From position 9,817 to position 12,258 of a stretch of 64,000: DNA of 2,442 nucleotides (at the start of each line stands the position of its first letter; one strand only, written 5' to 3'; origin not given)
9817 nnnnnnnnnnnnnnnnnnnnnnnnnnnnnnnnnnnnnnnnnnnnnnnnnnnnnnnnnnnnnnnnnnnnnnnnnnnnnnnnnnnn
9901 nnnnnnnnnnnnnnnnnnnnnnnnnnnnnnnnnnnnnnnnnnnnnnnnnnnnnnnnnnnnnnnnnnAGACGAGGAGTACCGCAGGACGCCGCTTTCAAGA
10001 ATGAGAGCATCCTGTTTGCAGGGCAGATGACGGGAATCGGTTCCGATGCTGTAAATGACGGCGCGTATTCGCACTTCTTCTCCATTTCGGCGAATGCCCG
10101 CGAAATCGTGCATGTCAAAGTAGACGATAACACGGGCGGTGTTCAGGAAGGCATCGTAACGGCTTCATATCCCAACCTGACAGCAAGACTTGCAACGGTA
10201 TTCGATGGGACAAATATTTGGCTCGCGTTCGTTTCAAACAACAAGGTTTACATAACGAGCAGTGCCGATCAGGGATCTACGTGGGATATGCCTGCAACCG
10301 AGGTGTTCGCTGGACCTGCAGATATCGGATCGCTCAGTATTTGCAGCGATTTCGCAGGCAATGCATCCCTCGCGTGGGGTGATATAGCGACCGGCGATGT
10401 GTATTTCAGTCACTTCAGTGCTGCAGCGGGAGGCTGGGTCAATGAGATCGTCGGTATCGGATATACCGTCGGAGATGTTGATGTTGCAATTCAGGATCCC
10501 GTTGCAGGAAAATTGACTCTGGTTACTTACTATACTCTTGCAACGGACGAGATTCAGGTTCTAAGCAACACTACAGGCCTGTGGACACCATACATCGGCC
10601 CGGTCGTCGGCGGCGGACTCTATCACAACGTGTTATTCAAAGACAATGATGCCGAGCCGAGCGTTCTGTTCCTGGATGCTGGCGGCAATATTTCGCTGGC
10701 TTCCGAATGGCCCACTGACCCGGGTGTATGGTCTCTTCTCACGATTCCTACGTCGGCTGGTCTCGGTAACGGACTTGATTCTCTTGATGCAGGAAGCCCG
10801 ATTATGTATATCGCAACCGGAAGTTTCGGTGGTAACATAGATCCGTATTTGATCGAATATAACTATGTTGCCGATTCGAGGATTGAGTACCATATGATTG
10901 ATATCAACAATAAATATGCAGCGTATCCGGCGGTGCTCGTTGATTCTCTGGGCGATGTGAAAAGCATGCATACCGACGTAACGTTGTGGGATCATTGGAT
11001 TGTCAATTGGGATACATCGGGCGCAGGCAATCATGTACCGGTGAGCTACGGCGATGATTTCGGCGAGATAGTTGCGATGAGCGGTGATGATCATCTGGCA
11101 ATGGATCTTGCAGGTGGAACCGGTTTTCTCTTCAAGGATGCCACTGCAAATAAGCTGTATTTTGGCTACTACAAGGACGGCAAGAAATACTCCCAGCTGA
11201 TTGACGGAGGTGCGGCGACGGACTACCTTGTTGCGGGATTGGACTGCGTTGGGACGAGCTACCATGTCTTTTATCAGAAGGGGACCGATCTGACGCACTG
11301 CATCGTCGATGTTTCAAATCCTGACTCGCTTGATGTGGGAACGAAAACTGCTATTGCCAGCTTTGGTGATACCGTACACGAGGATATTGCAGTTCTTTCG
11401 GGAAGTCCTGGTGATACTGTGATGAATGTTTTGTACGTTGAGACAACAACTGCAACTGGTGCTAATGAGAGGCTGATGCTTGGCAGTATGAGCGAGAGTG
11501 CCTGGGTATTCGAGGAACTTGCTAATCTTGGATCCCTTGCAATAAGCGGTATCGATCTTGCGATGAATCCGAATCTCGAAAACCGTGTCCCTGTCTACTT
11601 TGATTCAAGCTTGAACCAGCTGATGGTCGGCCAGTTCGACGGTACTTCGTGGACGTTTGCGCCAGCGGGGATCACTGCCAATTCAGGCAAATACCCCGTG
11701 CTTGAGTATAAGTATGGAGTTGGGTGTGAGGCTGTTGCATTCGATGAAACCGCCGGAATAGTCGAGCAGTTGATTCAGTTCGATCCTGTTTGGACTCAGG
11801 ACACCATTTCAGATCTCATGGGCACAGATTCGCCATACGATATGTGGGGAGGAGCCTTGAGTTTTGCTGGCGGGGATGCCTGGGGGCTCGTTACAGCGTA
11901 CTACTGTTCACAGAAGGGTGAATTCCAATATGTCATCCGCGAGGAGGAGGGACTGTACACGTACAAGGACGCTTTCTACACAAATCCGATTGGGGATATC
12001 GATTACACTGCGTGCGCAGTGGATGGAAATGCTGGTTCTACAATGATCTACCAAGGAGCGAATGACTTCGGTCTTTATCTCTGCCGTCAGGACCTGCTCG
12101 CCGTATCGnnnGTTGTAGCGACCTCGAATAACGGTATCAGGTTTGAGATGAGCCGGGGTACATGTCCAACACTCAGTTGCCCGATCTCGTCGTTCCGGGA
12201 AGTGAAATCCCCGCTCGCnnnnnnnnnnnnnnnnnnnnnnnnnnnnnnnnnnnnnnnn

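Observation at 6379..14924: Contiguous trio of IPT/TIG-bearing surface (lipo)proteins, including a 1342-aa FN3-IPTx5-BNR protein and an S8 protease with discoidin+IPT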

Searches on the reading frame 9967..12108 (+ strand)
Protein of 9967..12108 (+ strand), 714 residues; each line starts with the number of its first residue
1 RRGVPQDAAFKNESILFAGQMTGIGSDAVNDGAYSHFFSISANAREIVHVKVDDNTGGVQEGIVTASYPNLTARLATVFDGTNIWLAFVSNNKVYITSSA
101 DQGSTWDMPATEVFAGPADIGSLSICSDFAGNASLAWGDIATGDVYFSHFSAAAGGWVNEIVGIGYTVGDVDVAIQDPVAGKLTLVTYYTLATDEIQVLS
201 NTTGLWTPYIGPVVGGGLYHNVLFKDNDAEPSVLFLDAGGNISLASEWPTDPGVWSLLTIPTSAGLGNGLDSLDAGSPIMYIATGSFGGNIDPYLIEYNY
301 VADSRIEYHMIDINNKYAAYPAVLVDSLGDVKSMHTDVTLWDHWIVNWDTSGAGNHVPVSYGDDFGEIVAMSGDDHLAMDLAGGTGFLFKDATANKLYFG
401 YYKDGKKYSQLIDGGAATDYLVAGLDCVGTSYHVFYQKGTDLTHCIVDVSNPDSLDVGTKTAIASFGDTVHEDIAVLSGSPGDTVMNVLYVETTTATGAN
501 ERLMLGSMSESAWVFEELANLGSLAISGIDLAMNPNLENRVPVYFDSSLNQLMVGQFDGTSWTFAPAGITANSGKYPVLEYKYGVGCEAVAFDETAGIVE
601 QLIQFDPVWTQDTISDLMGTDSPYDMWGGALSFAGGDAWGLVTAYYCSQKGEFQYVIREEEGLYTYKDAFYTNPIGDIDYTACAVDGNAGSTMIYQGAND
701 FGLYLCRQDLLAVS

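Call 9: search_protein_families(library=pfam, proteins=[window:9967-12108:+], max_evalue=10)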
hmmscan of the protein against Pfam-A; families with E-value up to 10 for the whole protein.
seq(714 aa): 1 family
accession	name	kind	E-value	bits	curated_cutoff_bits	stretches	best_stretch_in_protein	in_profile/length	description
PF08272.16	Zn_Ribbon_Topo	-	1.1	9.4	25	1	648-674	9-35/41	Topoisomerase I zinc-ribbon-like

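Call 20: predict_structure(protein=window:9967-12108:+)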
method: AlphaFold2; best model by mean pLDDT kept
length: 714 residues; sequences in the alignment: 1
mean_pLDDT: 33.0   pTM: 0.23
mean pLDDT of the five models: 33.0, 28.9, 26.7, 25.0, 24.2
residues with pLDDT >= 90: 0; 70-90: 0; 50-70: 0; < 50: 714
segments of 3 or more residues with pLDDT < 50: 1-714
pLDDT, mean of each block of 10 residues (from residue 1): 32 34 33 38 37 38 34 39 44 44 39 29 29 36 35 29 27 32 28 24 25 26 31 31 31 32 33 37 32 39 39 34 32 28 28 29 30 29 40 44 40 38 37 42 39 31 27 31 32 32 30 25 27 30 40 43 40 31 32 30 32 38 36 29 34 33 28 26 28 29 26 26
secondary structure, 60 per line:
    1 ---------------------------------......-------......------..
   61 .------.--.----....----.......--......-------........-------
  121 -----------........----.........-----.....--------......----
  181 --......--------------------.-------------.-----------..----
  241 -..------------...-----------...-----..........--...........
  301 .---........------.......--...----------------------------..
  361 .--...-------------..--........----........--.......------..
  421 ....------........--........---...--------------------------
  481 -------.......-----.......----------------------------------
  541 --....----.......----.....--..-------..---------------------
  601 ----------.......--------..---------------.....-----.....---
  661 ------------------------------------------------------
elements in order (helices of 4 or more, strands of 3 or more residues): E34-39 E47-52 E59-61 E76-79 E84-90 E93-98 E106-109 H110-113 E132-139 E144-152 E158-162 E171-176 E183-188 E256-258 E278-287 E290-301 E305-312 E319-325 E359-361 E364-366 E384-391 E396-403 E406-412 E419-424 E431-438 E441-448 E488-494 E500-506 E543-546 E551-557 E562-566 H611-617 E643-647 E653-657

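Call 27: search_protein_representatives(protein=window:9967-12108:+)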
Query: 714 residues. Proteins with E-value up to 0.001 (for the whole library): 7; up to 1e-10: 3; up to 1e-30: 3. The best 7 are listed.
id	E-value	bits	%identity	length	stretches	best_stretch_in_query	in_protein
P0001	0.0e+00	1602.9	98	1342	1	1-714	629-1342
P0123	4.6e-85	303.3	33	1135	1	1-706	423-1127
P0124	5.8e-59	217.0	28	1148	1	1-709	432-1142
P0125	1.4e-06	43.8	25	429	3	447-546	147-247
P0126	1.9e-05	40.1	34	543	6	517-579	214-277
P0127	5.8e-05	38.4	28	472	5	504-596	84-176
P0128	4.1e-04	35.7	31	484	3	82-145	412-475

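Call 30: find_homologous_proteins(query=A1)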
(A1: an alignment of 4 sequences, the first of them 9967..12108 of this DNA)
Query A1 (4 sequences) (714 aa, profile of the alignment): 1 proteins with E <= 0.001 among 8000 candidates.
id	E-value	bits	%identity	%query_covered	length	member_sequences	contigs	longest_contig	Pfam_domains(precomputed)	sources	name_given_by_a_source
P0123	0.0e+0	1055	31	100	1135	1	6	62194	PF01833.31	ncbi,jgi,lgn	ncbi:MAG: IPT/TIG domain-containing protein [bacterium]|jgi:hypothetical protein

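Call 31: find_encoding_contigs(protein=P0123, flank=10000, max_places=4)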
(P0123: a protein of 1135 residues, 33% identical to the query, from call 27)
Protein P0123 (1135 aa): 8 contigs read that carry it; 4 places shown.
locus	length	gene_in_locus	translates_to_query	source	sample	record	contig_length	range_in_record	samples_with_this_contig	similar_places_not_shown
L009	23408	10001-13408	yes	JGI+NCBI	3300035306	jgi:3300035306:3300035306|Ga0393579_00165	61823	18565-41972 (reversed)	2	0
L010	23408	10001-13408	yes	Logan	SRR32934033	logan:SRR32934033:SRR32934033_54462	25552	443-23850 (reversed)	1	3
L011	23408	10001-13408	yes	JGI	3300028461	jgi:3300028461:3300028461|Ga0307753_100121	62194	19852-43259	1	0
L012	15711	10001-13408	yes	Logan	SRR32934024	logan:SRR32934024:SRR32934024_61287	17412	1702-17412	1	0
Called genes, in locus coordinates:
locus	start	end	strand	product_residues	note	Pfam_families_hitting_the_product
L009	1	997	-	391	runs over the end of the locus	PF09651:Cas_APE2256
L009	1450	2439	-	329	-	PF08240:ADH_N, PF00107:ADH_zinc_N, PF13602:ADH_zinc_N_2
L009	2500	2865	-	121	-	PF02082:Rrf2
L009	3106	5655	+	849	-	PF03783:CsgG, PF17680:FlgO (weak), PF14559:TPR_19, PF13424:TPR_12, PF13414:TPR_11, PF13432:TPR_16, PF13414:TPR_11, PF14559:TPR_19, +34 more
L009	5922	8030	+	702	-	-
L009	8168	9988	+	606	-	PF00801:PKD, PF18911:PKD_4, PF00801:PKD, PF18911:PKD_4, PF01833:TIG (weak)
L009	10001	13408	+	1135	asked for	PF01833:TIG (weak)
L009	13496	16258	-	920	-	PF00082:Peptidase_S8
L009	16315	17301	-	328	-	PF00483:NTP_transferase, PF12804:NTP_transf_3, PF25087:GMPPB_C (weak)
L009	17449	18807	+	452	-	PF09587:PGA_cap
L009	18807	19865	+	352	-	PF01112:Asparaginase_2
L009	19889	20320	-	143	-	PF03479:PCC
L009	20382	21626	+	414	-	PF13439:Glyco_transf_4 (weak), PF20706:GT4-conflict (weak), PF00534:Glycos_transf_1, PF13692:Glyco_trans_1_4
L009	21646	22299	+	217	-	PF00702:Hydrolase, PF13419:HAD_2 (weak)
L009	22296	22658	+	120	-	PF01648:ACPS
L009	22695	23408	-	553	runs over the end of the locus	PF17391:Urocanase_N, PF01175:Urocanase, PF17392:Urocanase_C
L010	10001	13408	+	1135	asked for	PF01833:TIG (weak)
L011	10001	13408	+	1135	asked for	PF01833:TIG (weak)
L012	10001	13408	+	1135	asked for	PF01833:TIG (weak)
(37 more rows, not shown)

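Call 32: find_encoding_contigs(protein=P0124, flank=10000, max_places=4)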
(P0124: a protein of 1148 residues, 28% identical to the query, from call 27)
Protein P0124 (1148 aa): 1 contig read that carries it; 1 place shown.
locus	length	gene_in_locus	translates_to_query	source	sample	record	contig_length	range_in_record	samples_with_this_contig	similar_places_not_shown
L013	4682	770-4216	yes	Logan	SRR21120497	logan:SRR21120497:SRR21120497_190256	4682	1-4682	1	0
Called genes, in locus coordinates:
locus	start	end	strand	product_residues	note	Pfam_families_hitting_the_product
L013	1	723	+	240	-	?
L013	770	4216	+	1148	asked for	PF01833:TIG (faint)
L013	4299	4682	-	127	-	?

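Call 33: find_related_loci(query=A1, collection=genome_contigs, flank=10000)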
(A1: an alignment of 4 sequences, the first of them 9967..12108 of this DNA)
Query A1 (714 aa) in genome_contigs; peptide patterns used: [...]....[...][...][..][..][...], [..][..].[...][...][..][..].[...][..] (x = any residue, [..] = any of these).
42 stretches matched a pattern; 1 encode a relative of the query (tblastn E <= 1e-3); 1 distinct loci.
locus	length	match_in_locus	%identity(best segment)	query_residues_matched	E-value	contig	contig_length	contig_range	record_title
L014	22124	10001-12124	41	1-711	7e-179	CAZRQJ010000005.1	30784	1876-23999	MAG TPA_asm: uncultured Planctomycetia bacterium isolate SRP257756_co1_248 genome assembly, contig: NODE_991_length_3078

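Call 34: find_related_loci(query=A1, collection=metagenome_contigs, flank=10000)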
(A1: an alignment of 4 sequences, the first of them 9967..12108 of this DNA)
Query A1 (714 aa) in metagenome_contigs; peptide patterns used: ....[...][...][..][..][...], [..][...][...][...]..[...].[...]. (x = any residue, [..] = any of these).
199 stretches matched a pattern, but none encodes a relative of the query by tblastn (E <= 1e-3).

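Call 37: search_protein_families(library=pfam, proteins=[L009:5922-8030:+, L009:3106-5655:+, L009:13496-16258:-], max_evalue=0.1)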
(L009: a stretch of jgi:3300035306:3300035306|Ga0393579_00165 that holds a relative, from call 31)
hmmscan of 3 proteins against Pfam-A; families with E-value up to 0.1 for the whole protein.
L009:5922-8030:+ (702 aa): 0 families

L009:3106-5655:+ (849 aa): 53 families (the best 25 are shown)
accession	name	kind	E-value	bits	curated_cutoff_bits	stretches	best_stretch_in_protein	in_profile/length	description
PF07719.23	TPR_2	-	1.6e-65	212.3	27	11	665-697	1-33/34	Tetratricopeptide repeat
PF00515.34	TPR_1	-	2.5e-58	192.1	27.8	10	638-664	8-34/34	Tetratricopeptide repeat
PF14559.12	TPR_19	-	1.8e-53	179.1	25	9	641-698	1-58/68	Tetratricopeptide repeat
PF13414.12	TPR_11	-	4.7e-48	161.1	26.8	3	640-679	3-42/42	TPR repeat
PF13428.12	TPR_14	-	4.7e-44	144.7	23.5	5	637-673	7-43/44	Tetratricopeptide repeat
PF13432.12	TPR_16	-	2.9e-43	146.3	32.7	8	602-664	2-64/65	Tetratricopeptide repeat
PF13431.12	TPR_17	-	7.2e-43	141.7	24.4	4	654-685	2-33/34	Tetratricopeptide repeat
PF13424.12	TPR_12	-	5.2e-39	132.7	30.1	7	497-558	5-74/77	Tetratricopeptide repeat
PF13181.12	TPR_8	-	1.5e-33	112.5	25.7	2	665-697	1-33/34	Tetratricopeptide repeat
PF13371.12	TPR_9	-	6.3e-24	84.2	35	2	230-286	5-61/73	Tetratricopeptide repeat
PF23914.1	TPR_CcmH_CycH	-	4.8e-22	78.9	42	6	406-491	63-151/158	Cytochrome c-type biogenesis protein H TPR domain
PF12895.13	ANAPC3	-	1.2e-19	70.8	27.2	4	541-622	1-81/82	Anaphase-promoting complex, cyclosome, subunit 3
PF13174.12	TPR_6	-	3e-18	65.6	26.3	1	666-696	1-31/33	Tetratricopeptide repeat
PF13374.12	TPR_10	-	2.9e-16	59.3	27.5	1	330-350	10-30/42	Tetratricopeptide repeat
PF13176.12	TPR_7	-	3.5e-16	58.3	27.9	1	531-559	1-31/36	Tetratricopeptide repeat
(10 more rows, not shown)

L009:13496-16258:- (920 aa): 3 families
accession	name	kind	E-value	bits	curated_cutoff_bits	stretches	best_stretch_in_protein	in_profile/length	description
PF00082.27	Peptidase_S8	-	6.4e-34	118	21.8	1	224-516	2-288/288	Subtilase family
PF00754.31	F5_F8_type_C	-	2.8e-05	24.7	28.2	1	649-767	3-114/127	F5/8 type C domain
PF01833.30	TIG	-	7.7e-05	23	20.9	1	801-858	1-60/84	IPT/TIG domain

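Call 40: search_solved_structures(query=A1, max_evalue=10)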
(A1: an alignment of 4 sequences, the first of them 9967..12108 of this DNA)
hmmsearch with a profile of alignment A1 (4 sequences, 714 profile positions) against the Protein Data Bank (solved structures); distinct sequences matched with E-value up to 10: 2.
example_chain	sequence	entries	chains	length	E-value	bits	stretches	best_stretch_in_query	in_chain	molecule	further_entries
7ymi_4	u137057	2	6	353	0.16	13.5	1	402-445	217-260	High light inducible protein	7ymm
1mjf_A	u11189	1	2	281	1.7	10.1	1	324-411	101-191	spermidine synthase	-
